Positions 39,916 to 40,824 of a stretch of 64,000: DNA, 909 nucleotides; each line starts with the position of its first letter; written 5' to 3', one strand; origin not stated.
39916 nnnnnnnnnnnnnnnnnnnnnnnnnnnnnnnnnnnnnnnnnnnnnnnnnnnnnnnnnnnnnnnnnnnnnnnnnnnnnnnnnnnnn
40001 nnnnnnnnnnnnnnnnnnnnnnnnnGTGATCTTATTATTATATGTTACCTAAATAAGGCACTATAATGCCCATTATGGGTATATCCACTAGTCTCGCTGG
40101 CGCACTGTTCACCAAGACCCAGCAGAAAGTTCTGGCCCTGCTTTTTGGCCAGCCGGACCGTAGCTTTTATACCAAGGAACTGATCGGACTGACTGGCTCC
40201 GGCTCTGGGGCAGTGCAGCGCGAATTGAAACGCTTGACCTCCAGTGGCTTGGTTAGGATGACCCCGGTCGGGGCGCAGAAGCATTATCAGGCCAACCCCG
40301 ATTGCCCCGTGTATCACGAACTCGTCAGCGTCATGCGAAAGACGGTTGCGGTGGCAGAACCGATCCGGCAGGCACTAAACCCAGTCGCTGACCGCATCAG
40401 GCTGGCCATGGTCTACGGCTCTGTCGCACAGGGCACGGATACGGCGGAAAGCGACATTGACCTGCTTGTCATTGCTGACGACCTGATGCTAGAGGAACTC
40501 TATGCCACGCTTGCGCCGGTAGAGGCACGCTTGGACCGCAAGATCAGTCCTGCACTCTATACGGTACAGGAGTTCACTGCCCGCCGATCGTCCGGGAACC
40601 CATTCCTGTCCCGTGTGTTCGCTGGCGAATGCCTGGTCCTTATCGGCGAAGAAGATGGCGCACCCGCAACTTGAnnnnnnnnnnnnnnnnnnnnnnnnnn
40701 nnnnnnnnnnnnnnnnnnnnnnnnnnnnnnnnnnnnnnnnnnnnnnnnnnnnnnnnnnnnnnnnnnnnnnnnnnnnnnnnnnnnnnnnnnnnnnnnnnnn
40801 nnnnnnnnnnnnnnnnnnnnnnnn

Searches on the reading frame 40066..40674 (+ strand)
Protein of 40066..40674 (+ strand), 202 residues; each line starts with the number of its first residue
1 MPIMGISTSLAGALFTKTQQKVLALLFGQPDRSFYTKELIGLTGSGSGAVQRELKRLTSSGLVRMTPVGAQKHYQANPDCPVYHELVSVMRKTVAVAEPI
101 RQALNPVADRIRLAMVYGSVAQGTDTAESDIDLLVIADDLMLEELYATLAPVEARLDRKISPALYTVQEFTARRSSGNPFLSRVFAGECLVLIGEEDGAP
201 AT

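Call 86: search_protein_families(library=pfam, proteins=[window:40066-40674:+], max_evalue=0.01)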
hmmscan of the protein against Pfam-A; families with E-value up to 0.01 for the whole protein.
window:40066-40674:+ (202 aa): 4 families
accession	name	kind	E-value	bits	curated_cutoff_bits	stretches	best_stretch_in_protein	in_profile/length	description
PF18765.7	Polbeta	-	3.8e-08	33.8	26.9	1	109-149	11-52/93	Polymerase beta, Nucleotidyltransferase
PF01909.29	NTP_transf_2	-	2.6e-05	25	21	1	113-141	16-44/93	Nucleotidyltransferase domain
PF22600.2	MTPAP-like_central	-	0.0033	17.9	27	1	92-140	21-68/139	Poly(A) RNA polymerase, mitochondrial-like, central palm domain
PF24033.1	DUF7342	-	0.004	17.6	31.6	1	49-111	33-93/150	Family of unknown function (DUF7342)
